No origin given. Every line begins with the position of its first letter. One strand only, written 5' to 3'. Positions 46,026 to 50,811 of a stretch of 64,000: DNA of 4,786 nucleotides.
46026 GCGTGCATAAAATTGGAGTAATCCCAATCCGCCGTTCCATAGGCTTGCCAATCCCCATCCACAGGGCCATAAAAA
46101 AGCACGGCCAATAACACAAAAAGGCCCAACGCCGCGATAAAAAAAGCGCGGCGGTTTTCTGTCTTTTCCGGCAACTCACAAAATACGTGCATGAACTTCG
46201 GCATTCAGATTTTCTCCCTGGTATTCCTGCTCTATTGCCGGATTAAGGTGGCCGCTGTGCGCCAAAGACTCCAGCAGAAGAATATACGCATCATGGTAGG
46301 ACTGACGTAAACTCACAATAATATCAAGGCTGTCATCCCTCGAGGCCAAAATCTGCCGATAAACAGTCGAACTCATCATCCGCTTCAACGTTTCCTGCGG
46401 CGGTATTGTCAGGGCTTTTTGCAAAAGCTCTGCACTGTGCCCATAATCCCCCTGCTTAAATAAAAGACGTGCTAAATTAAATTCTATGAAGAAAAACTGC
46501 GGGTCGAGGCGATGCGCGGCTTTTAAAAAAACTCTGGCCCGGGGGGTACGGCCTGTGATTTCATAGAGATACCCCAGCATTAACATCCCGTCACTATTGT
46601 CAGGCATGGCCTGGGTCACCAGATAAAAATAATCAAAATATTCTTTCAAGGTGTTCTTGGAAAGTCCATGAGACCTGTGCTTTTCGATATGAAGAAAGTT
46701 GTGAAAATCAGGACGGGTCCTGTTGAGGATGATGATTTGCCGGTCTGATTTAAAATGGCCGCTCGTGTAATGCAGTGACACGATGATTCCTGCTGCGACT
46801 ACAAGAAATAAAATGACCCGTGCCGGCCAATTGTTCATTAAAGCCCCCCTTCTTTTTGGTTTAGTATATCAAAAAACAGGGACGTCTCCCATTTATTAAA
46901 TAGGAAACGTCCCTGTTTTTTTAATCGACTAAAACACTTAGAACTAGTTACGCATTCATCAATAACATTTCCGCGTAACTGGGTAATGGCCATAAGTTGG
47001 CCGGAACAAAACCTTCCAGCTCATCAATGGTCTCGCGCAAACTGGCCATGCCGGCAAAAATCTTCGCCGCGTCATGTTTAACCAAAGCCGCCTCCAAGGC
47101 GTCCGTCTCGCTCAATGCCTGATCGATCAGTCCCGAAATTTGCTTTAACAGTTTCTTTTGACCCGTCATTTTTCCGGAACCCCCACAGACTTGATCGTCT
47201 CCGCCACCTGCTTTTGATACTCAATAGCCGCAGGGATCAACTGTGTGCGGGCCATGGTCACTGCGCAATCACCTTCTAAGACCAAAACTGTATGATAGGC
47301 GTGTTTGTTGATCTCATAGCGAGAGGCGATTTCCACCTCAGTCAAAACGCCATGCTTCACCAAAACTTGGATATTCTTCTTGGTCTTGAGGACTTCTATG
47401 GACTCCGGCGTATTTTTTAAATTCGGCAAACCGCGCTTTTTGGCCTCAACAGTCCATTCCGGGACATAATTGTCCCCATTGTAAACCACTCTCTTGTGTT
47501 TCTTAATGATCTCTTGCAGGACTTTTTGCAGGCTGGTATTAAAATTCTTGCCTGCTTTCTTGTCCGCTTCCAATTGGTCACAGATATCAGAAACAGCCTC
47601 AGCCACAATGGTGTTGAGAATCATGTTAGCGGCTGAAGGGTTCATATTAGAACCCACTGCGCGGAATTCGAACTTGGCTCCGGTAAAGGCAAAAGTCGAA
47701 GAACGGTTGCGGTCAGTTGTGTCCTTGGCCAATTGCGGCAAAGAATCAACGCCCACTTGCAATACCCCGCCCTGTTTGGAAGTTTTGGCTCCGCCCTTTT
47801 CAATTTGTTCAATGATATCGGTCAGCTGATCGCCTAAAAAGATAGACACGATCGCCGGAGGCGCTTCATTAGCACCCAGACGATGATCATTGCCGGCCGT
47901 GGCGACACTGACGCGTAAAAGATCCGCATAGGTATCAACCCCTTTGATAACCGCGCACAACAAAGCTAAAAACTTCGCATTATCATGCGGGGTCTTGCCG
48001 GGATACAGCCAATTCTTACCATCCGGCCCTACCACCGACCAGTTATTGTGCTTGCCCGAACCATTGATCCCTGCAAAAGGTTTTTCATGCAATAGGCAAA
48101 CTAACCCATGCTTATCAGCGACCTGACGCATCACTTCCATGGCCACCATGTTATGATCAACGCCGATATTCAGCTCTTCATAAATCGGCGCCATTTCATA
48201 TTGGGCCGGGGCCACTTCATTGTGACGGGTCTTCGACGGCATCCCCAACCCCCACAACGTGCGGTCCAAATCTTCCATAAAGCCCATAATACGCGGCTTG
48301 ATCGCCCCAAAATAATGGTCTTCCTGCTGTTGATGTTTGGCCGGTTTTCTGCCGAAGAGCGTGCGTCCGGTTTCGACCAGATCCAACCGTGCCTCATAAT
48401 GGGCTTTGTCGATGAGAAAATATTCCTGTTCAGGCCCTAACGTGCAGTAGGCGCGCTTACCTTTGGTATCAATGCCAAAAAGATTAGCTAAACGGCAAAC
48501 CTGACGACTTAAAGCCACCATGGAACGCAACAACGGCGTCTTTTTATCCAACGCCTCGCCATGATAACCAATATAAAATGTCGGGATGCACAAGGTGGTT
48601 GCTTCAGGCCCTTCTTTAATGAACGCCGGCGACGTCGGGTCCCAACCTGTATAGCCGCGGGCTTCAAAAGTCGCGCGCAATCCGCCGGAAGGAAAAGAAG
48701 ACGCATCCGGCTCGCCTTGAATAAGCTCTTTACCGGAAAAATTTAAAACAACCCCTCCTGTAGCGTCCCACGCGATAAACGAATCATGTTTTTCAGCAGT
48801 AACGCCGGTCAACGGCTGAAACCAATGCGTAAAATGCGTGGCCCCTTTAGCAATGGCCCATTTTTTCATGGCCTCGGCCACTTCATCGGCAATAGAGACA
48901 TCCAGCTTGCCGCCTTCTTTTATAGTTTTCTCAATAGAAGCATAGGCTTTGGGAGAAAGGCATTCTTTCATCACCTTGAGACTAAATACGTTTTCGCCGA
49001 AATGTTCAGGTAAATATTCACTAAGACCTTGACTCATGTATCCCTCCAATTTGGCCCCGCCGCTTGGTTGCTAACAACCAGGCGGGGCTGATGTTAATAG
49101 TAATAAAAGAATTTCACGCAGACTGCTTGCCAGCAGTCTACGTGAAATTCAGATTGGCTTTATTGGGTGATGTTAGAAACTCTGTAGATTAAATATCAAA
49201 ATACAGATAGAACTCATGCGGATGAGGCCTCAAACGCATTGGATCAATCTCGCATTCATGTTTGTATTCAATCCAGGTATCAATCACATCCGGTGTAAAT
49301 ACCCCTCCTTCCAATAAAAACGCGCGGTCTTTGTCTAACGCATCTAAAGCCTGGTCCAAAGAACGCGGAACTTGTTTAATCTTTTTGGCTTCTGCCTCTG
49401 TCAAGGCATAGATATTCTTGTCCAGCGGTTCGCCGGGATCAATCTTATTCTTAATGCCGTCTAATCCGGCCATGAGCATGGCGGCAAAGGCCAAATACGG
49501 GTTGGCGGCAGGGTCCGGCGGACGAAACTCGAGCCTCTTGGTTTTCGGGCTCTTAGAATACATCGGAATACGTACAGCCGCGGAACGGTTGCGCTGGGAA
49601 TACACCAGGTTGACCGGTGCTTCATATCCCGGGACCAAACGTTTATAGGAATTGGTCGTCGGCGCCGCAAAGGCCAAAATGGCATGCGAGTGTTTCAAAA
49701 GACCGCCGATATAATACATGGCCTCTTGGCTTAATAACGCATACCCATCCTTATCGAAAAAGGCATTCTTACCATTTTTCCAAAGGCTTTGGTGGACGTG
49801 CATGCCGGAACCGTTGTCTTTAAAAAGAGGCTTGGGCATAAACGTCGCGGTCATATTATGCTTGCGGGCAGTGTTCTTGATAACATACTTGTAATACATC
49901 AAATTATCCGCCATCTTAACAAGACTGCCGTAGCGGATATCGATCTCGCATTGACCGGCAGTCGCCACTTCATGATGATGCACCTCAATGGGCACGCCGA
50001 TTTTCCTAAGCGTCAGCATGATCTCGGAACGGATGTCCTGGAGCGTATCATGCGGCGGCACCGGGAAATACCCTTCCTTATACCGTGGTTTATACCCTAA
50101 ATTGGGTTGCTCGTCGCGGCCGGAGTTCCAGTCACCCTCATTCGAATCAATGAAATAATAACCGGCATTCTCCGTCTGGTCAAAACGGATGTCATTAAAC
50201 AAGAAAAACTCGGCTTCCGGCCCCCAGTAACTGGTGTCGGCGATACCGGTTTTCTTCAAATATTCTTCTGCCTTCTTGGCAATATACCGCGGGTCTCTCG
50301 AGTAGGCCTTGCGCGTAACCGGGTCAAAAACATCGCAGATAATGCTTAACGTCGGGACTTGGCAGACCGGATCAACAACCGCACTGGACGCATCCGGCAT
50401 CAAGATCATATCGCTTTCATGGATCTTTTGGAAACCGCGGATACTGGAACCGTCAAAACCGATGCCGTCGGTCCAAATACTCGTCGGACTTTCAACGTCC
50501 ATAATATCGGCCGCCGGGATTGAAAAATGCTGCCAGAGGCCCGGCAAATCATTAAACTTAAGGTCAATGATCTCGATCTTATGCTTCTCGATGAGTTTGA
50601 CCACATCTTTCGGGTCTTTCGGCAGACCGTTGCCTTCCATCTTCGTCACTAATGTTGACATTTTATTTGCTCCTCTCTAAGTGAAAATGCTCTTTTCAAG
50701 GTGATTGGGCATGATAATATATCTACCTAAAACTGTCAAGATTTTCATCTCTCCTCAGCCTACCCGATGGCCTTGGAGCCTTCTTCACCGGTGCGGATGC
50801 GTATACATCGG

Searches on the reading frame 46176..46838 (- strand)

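Call 13: search_protein_families(library=pfam, proteins=[window:46176-46838:-], max_evalue=0.001)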
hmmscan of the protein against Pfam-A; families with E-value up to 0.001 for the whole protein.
window:46176-46838:- (220 aa): 9 families
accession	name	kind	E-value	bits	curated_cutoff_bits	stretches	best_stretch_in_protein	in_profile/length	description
PF07719.23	TPR_2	-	1.4e-08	34.6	27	0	120-145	5-30/34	Tetratricopeptide repeat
PF13181.12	TPR_8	-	1e-06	28.9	25.7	0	120-148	5-33/34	Tetratricopeptide repeat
PF13428.12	TPR_14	-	2.9e-06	27.8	23.5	0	86-125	5-44/44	Tetratricopeptide repeat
PF00515.34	TPR_1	-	6.7e-06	26.1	27.8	0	120-145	5-30/34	Tetratricopeptide repeat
PF14559.12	TPR_19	-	1.3e-05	25.9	25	0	96-148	5-57/68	Tetratricopeptide repeat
PF13432.12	TPR_16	-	1.7e-05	25.6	32.7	0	120-148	35-63/65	Tetratricopeptide repeat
PF13431.12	TPR_17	-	1.8e-05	25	24.4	0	79-102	10-33/34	Tetratricopeptide repeat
PF13374.12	TPR_10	-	3.5e-05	24.1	27.5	0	121-145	7-31/42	Tetratricopeptide repeat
PF13424.12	TPR_12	-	9.1e-05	23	30.1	0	120-145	49-74/77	Tetratricopeptide repeat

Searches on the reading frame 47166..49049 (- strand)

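Call 13: search_protein_families(library=pfam, proteins=[window:47166-49049:-], max_evalue=0.001)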
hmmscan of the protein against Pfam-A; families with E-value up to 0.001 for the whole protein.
window:47166-49049:- (627 aa): 3 families
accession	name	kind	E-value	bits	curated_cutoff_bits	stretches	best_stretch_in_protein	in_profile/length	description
PF12437.13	GSIII_N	-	6.9e-76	253.8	25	1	15-176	3-160/160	Glutamine synthetase type III N terminal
PF18318.6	Gln-synt_C-ter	-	1.2e-37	128.8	22.7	1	507-622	2-117/118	Glutamine synthetase C-terminal domain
PF00120.29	Gln-synt_C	-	2e-20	73.6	24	1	201-358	21-174/344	Glutamine synthetase, catalytic domain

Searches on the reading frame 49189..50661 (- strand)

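Call 13: search_protein_families(library=pfam, proteins=[window:49189-50661:-], max_evalue=0.001)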
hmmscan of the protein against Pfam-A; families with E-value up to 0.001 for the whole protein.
window:49189-50661:- (490 aa): 2 families
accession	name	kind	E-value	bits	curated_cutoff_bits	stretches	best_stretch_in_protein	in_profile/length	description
PF00120.29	Gln-synt_C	-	1.9e-140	468.2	24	1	122-487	2-344/344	Glutamine synthetase, catalytic domain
PF03951.24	Gln-synt_N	-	2.6e-28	97.9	33.4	1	29-114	2-82/82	Glutamine synthetase, beta-Grasp domain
